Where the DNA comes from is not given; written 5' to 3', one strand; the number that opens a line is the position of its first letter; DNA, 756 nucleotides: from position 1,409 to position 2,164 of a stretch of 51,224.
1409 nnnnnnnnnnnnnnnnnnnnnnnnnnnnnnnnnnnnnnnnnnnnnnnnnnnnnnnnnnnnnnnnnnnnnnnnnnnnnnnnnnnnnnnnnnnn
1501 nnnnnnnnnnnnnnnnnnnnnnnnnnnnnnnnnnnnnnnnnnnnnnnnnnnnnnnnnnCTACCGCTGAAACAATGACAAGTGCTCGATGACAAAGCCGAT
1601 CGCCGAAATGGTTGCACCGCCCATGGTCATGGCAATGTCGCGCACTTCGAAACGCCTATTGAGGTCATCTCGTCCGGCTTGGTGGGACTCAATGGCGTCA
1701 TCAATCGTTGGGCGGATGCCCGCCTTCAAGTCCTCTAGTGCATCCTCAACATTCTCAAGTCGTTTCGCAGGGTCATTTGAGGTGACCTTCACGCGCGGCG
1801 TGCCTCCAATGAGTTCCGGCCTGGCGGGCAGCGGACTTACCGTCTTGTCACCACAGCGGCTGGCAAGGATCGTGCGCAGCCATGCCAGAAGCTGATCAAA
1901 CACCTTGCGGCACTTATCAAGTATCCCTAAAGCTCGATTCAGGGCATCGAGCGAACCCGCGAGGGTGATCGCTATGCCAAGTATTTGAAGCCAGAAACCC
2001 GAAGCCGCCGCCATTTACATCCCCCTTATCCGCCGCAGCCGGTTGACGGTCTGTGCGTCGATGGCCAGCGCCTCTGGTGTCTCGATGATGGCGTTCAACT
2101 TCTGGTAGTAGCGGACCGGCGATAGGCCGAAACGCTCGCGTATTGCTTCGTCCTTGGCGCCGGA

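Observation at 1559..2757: Accessory cargo inside the lysogeny operon: membrane protein plus DUF3263 downstream of an ImmR/ImmA pair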

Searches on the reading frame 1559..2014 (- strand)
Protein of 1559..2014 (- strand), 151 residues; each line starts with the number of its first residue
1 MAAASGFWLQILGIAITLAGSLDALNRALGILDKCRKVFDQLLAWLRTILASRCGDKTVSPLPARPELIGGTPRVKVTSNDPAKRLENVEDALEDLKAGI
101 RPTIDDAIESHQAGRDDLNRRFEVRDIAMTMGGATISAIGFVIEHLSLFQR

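Call 3: search_protein_families(library=pfam, proteins=[window:1559-2014:-], max_evalue=0.1)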
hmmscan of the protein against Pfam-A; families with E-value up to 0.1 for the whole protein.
window:1559-2014:- (151 aa): 0 families

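Call 4: search_protein_families(library=phrogs, proteins=[window:1559-2014:-], max_evalue=0.01)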
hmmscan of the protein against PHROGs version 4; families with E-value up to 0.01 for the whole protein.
window:1559-2014:- (151 aa): 0 families

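Call 6: search_protein_families(library=ncbifam, proteins=[window:1559-2014:-], max_evalue=0.1)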
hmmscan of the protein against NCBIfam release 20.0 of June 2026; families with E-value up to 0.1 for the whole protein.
window:1559-2014:- (151 aa): 0 families

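Call 7: search_protein_families(library=padloc, proteins=[window:1559-2014:-], max_evalue=0.1)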
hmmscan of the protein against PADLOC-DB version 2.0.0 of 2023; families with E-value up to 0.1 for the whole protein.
window:1559-2014:- (151 aa): 0 families

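Call 12: find_homologous_proteins(query=window:1559-2014:-)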
Query window:1559-2014:- (151 aa): 1 proteins with E <= 0.001 among 83 candidates.
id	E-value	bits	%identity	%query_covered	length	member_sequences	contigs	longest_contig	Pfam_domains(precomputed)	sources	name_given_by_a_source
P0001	2.5e-90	318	98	100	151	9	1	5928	-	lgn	-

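Call 28: search_solved_structures(query=window:1559-2014:-, max_evalue=10)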
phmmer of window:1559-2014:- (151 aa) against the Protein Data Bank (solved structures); distinct sequences matched with E-value up to 10: 11.
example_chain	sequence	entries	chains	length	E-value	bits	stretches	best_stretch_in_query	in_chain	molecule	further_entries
2n5e_A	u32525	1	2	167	0.3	14.3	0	88-148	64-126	Apolipoprotein A-I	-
4v6m_A0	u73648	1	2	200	0.61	13.3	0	87-110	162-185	Apolipoprotein A-I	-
1av1_A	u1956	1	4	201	0.63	13.3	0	87-110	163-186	APOLIPOPROTEIN A-I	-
6pts_A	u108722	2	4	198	0.7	13.1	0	87-107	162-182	Apolipoprotein A-I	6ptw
2msc_A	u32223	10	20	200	0.73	13.1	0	87-107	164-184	Apolipoprotein A-I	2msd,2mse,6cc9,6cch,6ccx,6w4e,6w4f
7kjr_C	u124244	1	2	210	0.78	13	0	87-110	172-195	Apolipoprotein A-I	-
8eqs_C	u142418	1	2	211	0.8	13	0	87-110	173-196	Apolipoprotein A-I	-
6m36_A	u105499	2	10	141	0.83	12.9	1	61-125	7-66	Serine-protein kinase RsbW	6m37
6clz_B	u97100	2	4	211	0.92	12.7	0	87-110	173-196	Apolipoprotein A-I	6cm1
6s1y_A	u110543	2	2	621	1.3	12.3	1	30-70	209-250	Angiotensin-converting enzyme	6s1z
3k2s_A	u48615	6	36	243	1.4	12.2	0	87-109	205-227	Apolipoprotein A-I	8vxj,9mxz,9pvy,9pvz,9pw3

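Call 60: search_protein_representatives(protein=window:1559-2014:-)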
Query: 151 residues. Proteins with E-value up to 0.001 (for the whole library): 14; up to 1e-10: 4; up to 1e-30: 1. The best 14 are listed.
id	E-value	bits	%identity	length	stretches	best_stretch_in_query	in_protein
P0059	5.0e-38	146.6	95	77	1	75-151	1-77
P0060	6.7e-14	68.4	35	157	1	5-146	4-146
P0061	4.3e-11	59.3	34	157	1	5-148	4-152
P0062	7.8e-11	58.4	39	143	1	9-151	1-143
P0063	1.6e-10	57.4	36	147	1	5-151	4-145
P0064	2.4e-10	56.8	40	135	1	4-151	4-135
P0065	5.1e-10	55.8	39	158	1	3-147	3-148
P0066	2.3e-09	53.7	36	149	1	5-147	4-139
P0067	6.5e-09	52.2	33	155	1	5-148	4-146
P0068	2.3e-06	43.9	33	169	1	5-151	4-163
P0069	7.5e-06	42.3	39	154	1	3-147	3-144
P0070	5.1e-05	39.6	46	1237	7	12-48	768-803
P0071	1.4e-04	38.1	37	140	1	4-148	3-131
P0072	6.7e-04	35.9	34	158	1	5-151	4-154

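Call 63: search_dna_similar(query=window:1559-2014:-, collection=phages, mode=protein, max_evalue=0.01, max_rows=30)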
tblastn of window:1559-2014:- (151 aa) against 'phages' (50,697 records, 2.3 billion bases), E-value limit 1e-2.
Records with a match: 1; places in all: 1; records where one place covers at least 80% of the query: 1.
Best place of each record, by identity: 90-95% 1.
By first word of the organism name: Mycobacterium 1.
By host as written in the record: Mycobacterium abscessus GD05 1.
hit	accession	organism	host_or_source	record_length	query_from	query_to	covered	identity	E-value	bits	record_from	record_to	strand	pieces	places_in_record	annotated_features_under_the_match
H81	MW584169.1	Mycobacterium phage prophiGD05-1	Mycobacterium abscessus GD05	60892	1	151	100%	94.7%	1e-88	287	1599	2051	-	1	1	2: hypothetical protein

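Call 64: find_homologous_proteins(query=A3, max_evalue=0.001)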
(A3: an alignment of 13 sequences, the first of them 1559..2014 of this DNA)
Query A3 (13 sequences) (151 aa, profile of the alignment): 19 proteins with E <= 0.001 among 8000 candidates.
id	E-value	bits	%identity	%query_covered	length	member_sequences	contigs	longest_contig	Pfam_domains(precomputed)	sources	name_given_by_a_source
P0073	1.3e-59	219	34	96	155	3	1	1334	-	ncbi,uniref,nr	ncbi:hypothetical protein [Mycobacteroides chelonae]|uniref:Uncharacterized protein n=1 Tax=Mycobact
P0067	1.4e-59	219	32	96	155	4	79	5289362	-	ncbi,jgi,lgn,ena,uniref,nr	ncbi:hypothetical protein [Mycobacteroides chelonae]|jgi:hypothetical protein|uniref:hypothetical pr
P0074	6.3e-57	210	37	97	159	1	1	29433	-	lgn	-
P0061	1.3e-56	209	32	97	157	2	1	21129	-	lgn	-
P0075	3.7e-56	207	32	96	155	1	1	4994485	-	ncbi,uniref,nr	ncbi:hypothetical protein MSTE_03500 [Mycobacteroides stephanolepidis]|uniref:Uncharacterized protei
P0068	2.5e-55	205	29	97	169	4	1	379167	-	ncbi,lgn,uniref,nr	ncbi:Uncharacterised protein [Mycobacteroides abscessus subsp. abscessus]|uniref:hypothetical protei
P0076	1.5e-52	196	30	97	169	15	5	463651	-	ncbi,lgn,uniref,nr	ncbi:Uncharacterised protein [Mycobacteroides abscessus subsp. bolletii]|uniref:hypothetical protein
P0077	3.8e-51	191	30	97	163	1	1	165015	-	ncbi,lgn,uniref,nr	ncbi:hypothetical protein [Mycobacteroides chelonae]|uniref:hypothetical protein n=1 Tax=Mycobactero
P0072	8.1e-51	190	32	97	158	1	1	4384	-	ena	-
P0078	4.2e-50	188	30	97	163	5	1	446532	-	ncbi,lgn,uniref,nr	ncbi:hypothetical protein [Mycobacteroides salmoniphilum]|uniref:hypothetical protein n=1 Tax=Mycoba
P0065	4.9e-50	188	38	97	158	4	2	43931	-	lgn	-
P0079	1.2e-48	183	27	97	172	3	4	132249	-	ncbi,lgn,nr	ncbi:hypothetical protein [Mycobacterium sp. D16Q16]|nr:hypothetical protein [Mycobacterium sp. D16Q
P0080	5.1e-48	181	29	97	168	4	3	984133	-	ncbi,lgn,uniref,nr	ncbi:Uncharacterised protein [Mycobacteroides abscessus subsp. abscessus]|uniref:hypothetical protei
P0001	9.8e-48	180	98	100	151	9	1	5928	-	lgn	-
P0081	1.3e-47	180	30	97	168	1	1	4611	-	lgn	-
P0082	1.4e-47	179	34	97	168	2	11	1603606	-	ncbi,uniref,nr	ncbi:Uncharacterised protein [Mycobacteroides abscessus subsp. massiliense]|uniref:hypothetical prot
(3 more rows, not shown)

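Call 65: find_encoding_contigs(protein=P0068, flank=5000, max_places=2)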
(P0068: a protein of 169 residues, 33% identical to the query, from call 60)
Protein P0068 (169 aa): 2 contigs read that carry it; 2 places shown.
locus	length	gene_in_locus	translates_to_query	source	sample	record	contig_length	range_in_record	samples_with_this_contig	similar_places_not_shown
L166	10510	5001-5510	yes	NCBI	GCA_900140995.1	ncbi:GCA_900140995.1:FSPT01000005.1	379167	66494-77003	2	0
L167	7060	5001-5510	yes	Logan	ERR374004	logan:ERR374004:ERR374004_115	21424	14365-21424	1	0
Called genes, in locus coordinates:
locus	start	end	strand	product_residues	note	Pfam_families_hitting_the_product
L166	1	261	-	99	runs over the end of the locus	-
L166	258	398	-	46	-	-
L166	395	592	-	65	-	-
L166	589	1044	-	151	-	-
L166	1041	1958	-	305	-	PF01507:PAPS_reduct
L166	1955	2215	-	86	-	-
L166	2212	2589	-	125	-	-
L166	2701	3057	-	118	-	PF12728:HTH_17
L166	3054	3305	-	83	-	PF12844:HTH_19 (weak), PF13560:HTH_31 (weak), PF01381:HTH_3 (weak)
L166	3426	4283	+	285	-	-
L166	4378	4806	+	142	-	-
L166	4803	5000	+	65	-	PF11662:DUF3263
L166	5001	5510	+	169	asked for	-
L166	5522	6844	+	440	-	PF00589:Phage_integrase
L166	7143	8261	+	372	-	PF14659:Phage_int_SAM_3 (weak), PF00589:Phage_integrase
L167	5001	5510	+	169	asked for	-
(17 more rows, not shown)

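Call 66: find_encoding_contigs(protein=P0067, flank=5000, max_places=3)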
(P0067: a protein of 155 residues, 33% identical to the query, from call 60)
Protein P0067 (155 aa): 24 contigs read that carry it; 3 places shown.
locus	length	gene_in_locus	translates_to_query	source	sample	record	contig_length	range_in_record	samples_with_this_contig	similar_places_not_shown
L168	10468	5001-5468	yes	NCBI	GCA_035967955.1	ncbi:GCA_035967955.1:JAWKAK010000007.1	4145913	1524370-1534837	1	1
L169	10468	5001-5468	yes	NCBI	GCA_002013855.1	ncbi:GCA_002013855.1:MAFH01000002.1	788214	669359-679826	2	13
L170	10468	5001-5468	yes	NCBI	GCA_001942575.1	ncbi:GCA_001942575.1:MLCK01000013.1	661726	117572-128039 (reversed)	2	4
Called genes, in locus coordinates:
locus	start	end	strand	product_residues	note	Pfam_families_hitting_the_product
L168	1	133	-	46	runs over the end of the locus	-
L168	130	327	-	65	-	-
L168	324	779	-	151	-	-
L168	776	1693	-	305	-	PF01507:PAPS_reduct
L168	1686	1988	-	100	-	-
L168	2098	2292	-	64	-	PF12728:HTH_17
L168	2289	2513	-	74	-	-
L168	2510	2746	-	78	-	PF13560:HTH_31, PF12844:HTH_19 (weak), PF01381:HTH_3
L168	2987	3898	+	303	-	-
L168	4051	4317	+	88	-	-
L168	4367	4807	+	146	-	-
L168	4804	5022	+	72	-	PF11662:DUF3263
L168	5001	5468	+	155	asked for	-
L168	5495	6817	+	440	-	PF00589:Phage_integrase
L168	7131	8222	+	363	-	PF00589:Phage_integrase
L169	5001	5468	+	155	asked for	-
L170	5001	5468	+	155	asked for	-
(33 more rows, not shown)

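Call 67: find_encoding_contigs(protein=P0078, flank=5000, max_places=2)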
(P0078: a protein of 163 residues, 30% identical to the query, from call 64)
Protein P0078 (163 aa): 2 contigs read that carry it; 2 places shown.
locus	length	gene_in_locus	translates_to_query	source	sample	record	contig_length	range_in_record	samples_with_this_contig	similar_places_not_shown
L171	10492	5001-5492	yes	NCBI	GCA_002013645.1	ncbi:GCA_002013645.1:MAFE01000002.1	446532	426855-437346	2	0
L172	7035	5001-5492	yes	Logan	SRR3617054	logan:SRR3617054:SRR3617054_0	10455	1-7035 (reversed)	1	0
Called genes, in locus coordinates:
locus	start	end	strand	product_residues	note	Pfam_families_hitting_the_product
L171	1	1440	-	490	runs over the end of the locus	PF14040:DNase_NucA_NucB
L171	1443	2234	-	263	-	-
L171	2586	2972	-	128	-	-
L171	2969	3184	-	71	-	-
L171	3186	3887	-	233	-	PF01510:Amidase_2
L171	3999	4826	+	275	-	-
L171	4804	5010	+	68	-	PF11662:DUF3263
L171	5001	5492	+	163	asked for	-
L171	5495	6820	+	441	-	PF00589:Phage_integrase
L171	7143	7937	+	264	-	PF00561:Abhydrolase_1, PF12146:Hydrolase_4, PF20408:Abhydrolase_11 (faint), PF12697:Abhydrolase_6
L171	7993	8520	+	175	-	-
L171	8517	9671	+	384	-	-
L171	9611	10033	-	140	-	-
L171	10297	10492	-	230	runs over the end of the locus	PF11139:SfLAP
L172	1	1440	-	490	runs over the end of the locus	PF14040:DNase_NucA_NucB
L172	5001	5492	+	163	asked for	-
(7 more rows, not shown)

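Call 78: predict_structure(alignment_id=A4)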
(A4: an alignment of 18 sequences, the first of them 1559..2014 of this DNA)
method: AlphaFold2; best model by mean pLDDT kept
length: 151 residues; sequences in the alignment: 18
mean_pLDDT: 50.8   pTM: 0.21
mean pLDDT of the five models: 50.8, 48.0, 46.2, 42.2, 39.5
residues with pLDDT >= 90: 0; 70-90: 0; 50-70: 91; < 50: 60
segments of 3 or more residues with pLDDT < 50: 54-79, 110-128
pLDDT, mean of each block of 10 residues (from residue 1): 54 60 54 54 58 44 38 43 57 54 50 43 46 53 55 43
secondary structure, 60 per line:
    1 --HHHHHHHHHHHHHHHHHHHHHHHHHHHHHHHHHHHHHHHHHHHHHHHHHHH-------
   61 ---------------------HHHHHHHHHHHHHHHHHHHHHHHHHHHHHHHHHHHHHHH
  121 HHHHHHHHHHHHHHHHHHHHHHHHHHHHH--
elements in order: H3-53 H82-149

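Call 82: find_encoding_contigs(protein=P0079, flank=4000, max_places=1)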
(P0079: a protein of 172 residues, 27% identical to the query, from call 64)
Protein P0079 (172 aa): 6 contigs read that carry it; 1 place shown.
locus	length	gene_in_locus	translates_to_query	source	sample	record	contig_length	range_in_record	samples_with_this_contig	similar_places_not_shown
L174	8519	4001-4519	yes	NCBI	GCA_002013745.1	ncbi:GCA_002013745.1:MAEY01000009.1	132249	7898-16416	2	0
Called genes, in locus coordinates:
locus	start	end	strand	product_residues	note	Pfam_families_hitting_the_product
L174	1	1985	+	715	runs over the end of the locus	PF14021:TNT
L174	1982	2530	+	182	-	-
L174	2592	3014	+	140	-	-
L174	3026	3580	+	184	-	-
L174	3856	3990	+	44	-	-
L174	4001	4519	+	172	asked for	-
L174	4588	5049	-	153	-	PF27111:Rv1352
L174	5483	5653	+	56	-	-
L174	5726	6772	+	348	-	-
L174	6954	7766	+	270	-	PF07313:AmiA-like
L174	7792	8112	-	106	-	-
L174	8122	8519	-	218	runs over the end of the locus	PF09203:MspA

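Call 83: find_encoding_contigs(protein=P0082, flank=4000, max_places=1)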
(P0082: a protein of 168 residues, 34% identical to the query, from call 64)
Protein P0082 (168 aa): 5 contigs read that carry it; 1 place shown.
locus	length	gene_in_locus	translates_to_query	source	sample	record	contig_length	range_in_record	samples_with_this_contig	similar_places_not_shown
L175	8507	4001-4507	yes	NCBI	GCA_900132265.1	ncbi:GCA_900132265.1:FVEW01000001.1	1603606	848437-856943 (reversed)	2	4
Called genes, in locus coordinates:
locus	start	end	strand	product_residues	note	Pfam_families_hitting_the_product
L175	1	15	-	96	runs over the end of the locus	-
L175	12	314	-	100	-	-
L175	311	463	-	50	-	-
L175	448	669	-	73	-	-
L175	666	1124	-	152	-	-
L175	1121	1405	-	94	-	-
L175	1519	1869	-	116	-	PF12728:HTH_17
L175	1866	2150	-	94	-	PF13560:HTH_31 (weak)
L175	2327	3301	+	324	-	-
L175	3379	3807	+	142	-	-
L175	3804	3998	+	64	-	PF11662:DUF3263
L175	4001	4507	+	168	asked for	-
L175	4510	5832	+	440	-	PF00589:Phage_integrase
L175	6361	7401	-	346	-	PF01757:Acyl_transf_3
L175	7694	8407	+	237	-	PF20434:BD-FAE, PF12146:Hydrolase_4 (faint), PF00326:Peptidase_S9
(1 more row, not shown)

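Call 84: find_encoding_contigs(protein=P0065, flank=4000, max_places=1)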
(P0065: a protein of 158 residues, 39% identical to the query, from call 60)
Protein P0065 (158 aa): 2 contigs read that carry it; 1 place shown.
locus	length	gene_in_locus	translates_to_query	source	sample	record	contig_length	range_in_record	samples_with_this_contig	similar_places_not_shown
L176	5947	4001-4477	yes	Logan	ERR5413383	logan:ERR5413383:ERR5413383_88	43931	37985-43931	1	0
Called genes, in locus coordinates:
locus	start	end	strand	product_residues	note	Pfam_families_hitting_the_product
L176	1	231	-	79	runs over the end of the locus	-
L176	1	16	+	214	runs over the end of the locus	-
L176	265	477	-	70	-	PF12728:HTH_17 (weak)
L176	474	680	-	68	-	-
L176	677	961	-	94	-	-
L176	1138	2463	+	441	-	PF01381:HTH_3 (weak)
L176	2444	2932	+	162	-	-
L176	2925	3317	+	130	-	-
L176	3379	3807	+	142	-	-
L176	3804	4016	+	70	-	PF11662:DUF3263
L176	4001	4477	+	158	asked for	-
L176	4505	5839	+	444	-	PF02899:Phage_int_SAM_1 (faint), PF00589:Phage_integrase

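Call 95: search_protein_families(library=phrogs, alignment_id=A4, max_evalue=0.1)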
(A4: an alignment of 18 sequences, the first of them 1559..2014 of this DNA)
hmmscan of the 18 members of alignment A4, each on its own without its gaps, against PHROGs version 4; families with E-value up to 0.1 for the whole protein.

A. member 1, window:1559-2014:- (151 aa): 0 families

B. families by the number of members that match (of 18 scanned): 23 families
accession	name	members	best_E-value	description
phrog_937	-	4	0.003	hemolysin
phrog_25947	-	3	0.00066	hol-like chemotaxis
phrog_1193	-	3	0.02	hemolysin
phrog_3556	-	2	0.0017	-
phrog_1965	-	2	0.0093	-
phrog_5975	-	2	0.01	-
phrog_3550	-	2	0.019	-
phrog_17876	-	2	0.048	-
phrog_5448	-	1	0.012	tail length tape measure protein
phrog_12015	-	1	0.015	-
phrog_10104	-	1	0.021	-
phrog_4619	-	1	0.029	-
phrog_13909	-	1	0.029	-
phrog_5328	-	1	0.03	-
phrog_6136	-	1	0.035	-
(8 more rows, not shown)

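Call 96: search_protein_families(library=pfam, alignment_id=A4, max_evalue=1)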
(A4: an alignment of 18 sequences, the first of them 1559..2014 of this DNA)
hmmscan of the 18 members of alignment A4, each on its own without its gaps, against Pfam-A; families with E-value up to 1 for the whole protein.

A. member 1, window:1559-2014:- (151 aa): 0 families

B. families by the number of members that match (of 18 scanned): 40 families (the first 25 are shown)
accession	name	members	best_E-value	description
PF23991.1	DUF7310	5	0.0016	Coiled-coil region of unknown function (DUF7310)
PF00261.25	Tropomyosin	5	0.0054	Tropomyosin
PF19111.5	DUF5798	5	0.0063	Family of unknown function (DUF5798)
PF21773.2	ODAD1_CC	4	0.021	ODAD1 central coiled coil region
PF25450.1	Rab11-FIP3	3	0.0014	Rab11-FIP3-like domain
PF15372.11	DUF4600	3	0.0025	Domain of unknown function (DUF4600)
PF05377.16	FlaC_arch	3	0.068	Flagella accessory protein C (FlaC)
PF09738.14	LRRFIP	2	0.0048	LRRFIP family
PF11221.13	Med21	2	0.0091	Subunit 21 of Mediator complex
PF11559.13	ADIP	2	0.027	Afadin- and alpha -actinin-Binding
PF18142.6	SLATT_fungal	2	0.04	SMODS and SLOG-associating 2TM effector domain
PF03148.19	Tektin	2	0.08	Tektin family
PF05524.18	PEP-utilisers_N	2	0.086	PEP-utilising enzyme, N-terminal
PF14643.11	DUF4455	2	0.12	Domain of unknown function (DUF4455)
PF14257.11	DUF4349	1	0.0013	Domain of unknown function (DUF4349)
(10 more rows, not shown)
